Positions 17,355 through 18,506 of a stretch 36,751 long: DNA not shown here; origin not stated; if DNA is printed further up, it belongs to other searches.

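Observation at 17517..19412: Methyltransferase-like gene plus GT4 glycosyltransferase inserted between terS and terL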

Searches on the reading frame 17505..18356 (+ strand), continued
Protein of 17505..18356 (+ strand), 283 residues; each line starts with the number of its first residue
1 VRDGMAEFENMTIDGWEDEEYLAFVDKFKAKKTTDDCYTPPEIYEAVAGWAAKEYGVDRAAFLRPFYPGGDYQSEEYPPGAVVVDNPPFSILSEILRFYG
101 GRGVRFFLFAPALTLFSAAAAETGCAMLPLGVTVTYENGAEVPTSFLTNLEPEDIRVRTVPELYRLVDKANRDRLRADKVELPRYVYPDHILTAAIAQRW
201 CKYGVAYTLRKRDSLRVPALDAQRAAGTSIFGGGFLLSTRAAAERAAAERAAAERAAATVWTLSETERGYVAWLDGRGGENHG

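Call 33: search_protein_families(library=pfam, alignment_id=A1, max_evalue=1)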
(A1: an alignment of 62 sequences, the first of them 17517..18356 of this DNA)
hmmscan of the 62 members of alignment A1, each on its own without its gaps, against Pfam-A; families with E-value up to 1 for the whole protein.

A. member 1, window:17517-18356:+ (279 aa): 0 families

B. families by the number of members that match (of 62 scanned): 40 families (the first 25 are shown)
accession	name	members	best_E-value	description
PF13651.11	EcoRI_methylase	7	0.0055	Adenine-specific methyltransferase EcoRI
PF10802.14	DUF2540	3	0.11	Protein of unknown function (DUF2540)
PF06394.18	Pepsin-I3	2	0.088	Pepsin inhibitor-3-like repeated domain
PF14701.12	hDGE_amylase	1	0.0019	Glycogen debranching enzyme, glucanotransferase domain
PF07382.16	HC2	1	0.0028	Histone H1-like nucleoprotein HC2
PF25296.1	Decapeptide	1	0.0043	Decapeptide repeat region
PF07624.16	PSD2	1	0.014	Protein of unknown function (DUF1585)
PF01073.25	3Beta_HSD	1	0.016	3-beta hydroxysteroid dehydrogenase/isomerase family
PF02541.22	Ppx-GppA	1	0.025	Ppx/GppA phosphatase family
PF15191.11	Synaptonemal_3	1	0.029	Synaptonemal complex central element protein 3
PF23705.1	RxLR_effector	1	0.042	RxLR effector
PF05005.20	Ocnus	1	0.044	Janus/Ocnus family (Ocnus)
PF16256.10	DUF4911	1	0.05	Domain of unknown function (DUF4911)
PF23437.1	DUF7122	1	0.051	Family of unknown function (DUF7122)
PF00760.24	Cucumo_coat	1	0.052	Cucumovirus coat protein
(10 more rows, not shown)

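Call 43: predict_structure(alignment_id=A1)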
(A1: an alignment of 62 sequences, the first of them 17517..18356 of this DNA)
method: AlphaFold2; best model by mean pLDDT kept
length: 279 residues; sequences in the alignment: 62
mean_pLDDT: 89.0   pTM: 0.82
mean pLDDT of the five models: 89.0, 88.1, 87.8, 87.8, 86.6
residues with pLDDT >= 90: 190; 70-90: 62; 50-70: 24; < 50: 3
segments of 3 or more residues with pLDDT < 50: none
pLDDT, mean of each block of 10 residues (from residue 1): 57 77 71 90 98 98 94 98 95 96 96 84 96 92 97 97 93 72 93 95 96 92 92 95 94 83 84 66
secondary structure, 60 per line:
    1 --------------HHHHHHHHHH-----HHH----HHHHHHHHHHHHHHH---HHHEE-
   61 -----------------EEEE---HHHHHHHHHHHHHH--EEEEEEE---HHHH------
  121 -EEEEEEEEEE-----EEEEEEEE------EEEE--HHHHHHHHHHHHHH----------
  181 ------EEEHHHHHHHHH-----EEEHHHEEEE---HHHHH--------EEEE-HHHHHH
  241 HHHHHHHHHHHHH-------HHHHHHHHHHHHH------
elements in order: H15-24 H37-51 E78-81 H85-98 E101-107 H111-114 E122-131 E137-144 E151-154 H157-170 E187-189 H190-198 E204-206 E210-213 H217-221 E230-233 H235-253 H261-273

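Call 48: fold_search(model_id=the predicted structure, library=pdb)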
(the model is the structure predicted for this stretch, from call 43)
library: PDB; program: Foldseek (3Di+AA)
matches with E <= 10: 543; with E <= 0.001: 0
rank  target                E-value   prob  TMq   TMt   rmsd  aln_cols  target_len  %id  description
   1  6uca_B                1.3e-02  0.92  0.19  0.14   7.1       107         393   18  Crystal structure of human ZCCHC4 in complex with SAH (released 2019-10-16)
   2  6uca_A                1.4e-02  0.80  0.19  0.14   7.4       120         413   18  Crystal structure of human ZCCHC4 in complex with SAH (released 2019-10-16)
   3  3tpz_A                2.8e-02  0.95  0.20  0.22   4.5        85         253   13  2.1 Angstrom crystal structure of the L114P mutant of E. Coli KsgA (released 2012-02-15)
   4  3tpz_B                6.4e-02  0.60  0.19  0.20   8.4       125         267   10  2.1 Angstrom crystal structure of the L114P mutant of E. Coli KsgA (released 2012-02-15)
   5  1yfl_D                6.8e-02  0.54  0.16  0.18   7.2       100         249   15  T4Dam in Complex with Sinefungin and 16-mer Oligonucleotide Showing Semi-specific and Specific Contact and Flipped Bas (released 2005-05-17)
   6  8x41_A                7.2e-02  0.89  0.29  0.30   8.6       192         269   11  Crystal structure of DIMT1 in complex with 5'-methylthioadenosine and adenosine from Pyrococcus horikoshii (released 2024-08-28)
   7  8x47                  7.7e-02  0.89  0.30  0.31   8.8       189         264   12  Crystal structure of DIMT1 in complex with S-adenosyl-L-homocysteine (SAH) from Pyrococcus horikoshii (released 2024-08-28)
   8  2ozv_A                7.7e-02  0.47  0.17  0.22   6.2        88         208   14  Crystal structure of a predicted O-methyltransferase, protein Atu636 from Agrobacterium tumefaciens. (released 2007-03-27)
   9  4gc5                  8.2e-02  0.16  0.16  0.14  15.3       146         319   15  Crystal structure of murine TFB1M (released 2013-07-10)
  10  7f8c                  8.7e-02  0.82  0.22  0.24   4.3        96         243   22  Crystal structure of rRNA methyltransferase Erm38 in complex with sinefungin (released 2022-01-12)
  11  7f8b                  9.2e-02  0.82  0.22  0.24   4.2        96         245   22  Crystal structure of rRNA methyltransferase Erm38 in complex with SAM (released 2022-01-12)
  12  3ftf_A                9.8e-02  0.60  0.27  0.30  11.6       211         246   12  Crystal structure of A. aeolicus KsgA in complex with RNA and SAH (released 2009-03-24)
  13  1yf3_B                1.0e-01  0.25  0.17  0.18  18.4       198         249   14  T4Dam in Complex with AdoHcy and 13-mer Oligonucleotide Making Non- and Semi-specific (~1/4) Contact (released 2005-05-17)
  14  6ift                  1.2e-01  0.80  0.19  0.19   4.6        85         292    9  KsgA from Bacillus subtilis in complex with SAM (released 2019-01-30)
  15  7f8a                  1.2e-01  0.77  0.22  0.24   4.2        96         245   22  Crystal structure of rRNA methyltransferase Erm38 (released 2022-01-12)
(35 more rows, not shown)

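Call 83: search_protein_families(library=padloc, proteins=[window:17517-18356:+], max_evalue=0.01)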
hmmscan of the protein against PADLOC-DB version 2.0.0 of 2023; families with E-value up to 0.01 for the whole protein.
window:17517-18356:+ (279 aa): 0 families

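Call 88: search_protein_families(library=pfam, proteins=[P0241, P0242, P0245, P0250, P0260, P0262, P0270, P0289, P0321, P0243], max_evalue=0.01)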
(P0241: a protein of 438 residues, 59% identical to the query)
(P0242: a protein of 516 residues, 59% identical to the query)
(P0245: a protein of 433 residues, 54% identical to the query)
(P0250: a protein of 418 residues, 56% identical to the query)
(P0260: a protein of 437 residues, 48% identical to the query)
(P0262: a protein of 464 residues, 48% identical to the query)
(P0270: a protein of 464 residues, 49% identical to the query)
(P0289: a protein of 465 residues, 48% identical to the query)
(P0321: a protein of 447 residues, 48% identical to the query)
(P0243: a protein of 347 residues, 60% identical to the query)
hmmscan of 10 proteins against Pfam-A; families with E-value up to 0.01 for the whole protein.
P0241 (438 aa): 1 family
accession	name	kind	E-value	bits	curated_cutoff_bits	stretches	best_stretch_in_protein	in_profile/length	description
PF07382.16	HC2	-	0.0035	17.9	40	1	381-414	115-148/194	Histone H1-like nucleoprotein HC2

P0242 (516 aa): 2 families
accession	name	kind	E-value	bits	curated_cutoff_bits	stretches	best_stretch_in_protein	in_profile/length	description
PF07382.16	HC2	-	0.0019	18.8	40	1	461-496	11-46/194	Histone H1-like nucleoprotein HC2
PF02195.25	ParB_N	-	0.0039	17.6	26.3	1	94-148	20-78/95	ParB N-terminal domain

P0245 (433 aa): 0 families

P0250 (418 aa): 0 families

P0260 (437 aa): 0 families

P0262 (464 aa): 0 families

P0270 (464 aa): 2 families
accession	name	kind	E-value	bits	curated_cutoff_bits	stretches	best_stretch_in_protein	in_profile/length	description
PF02195.25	ParB_N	-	0.0011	19.4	26.3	1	6-93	3-93/95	ParB N-terminal domain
PF13717.11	Zn_ribbon_4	-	0.0041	17.5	30.3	1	155-185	4-36/36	zinc-ribbon domain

P0289 (465 aa): 1 family
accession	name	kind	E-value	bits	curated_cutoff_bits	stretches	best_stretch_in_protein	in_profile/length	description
PF02195.25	ParB_N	-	0.0029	18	26.3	1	38-119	7-88/95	ParB N-terminal domain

P0321 (447 aa): 1 family
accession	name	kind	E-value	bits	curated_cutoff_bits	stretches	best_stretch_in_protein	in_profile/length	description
PF02195.25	ParB_N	-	0.0004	20.8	26.3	1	21-93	2-79/95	ParB N-terminal domain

P0243 (347 aa): 0 families
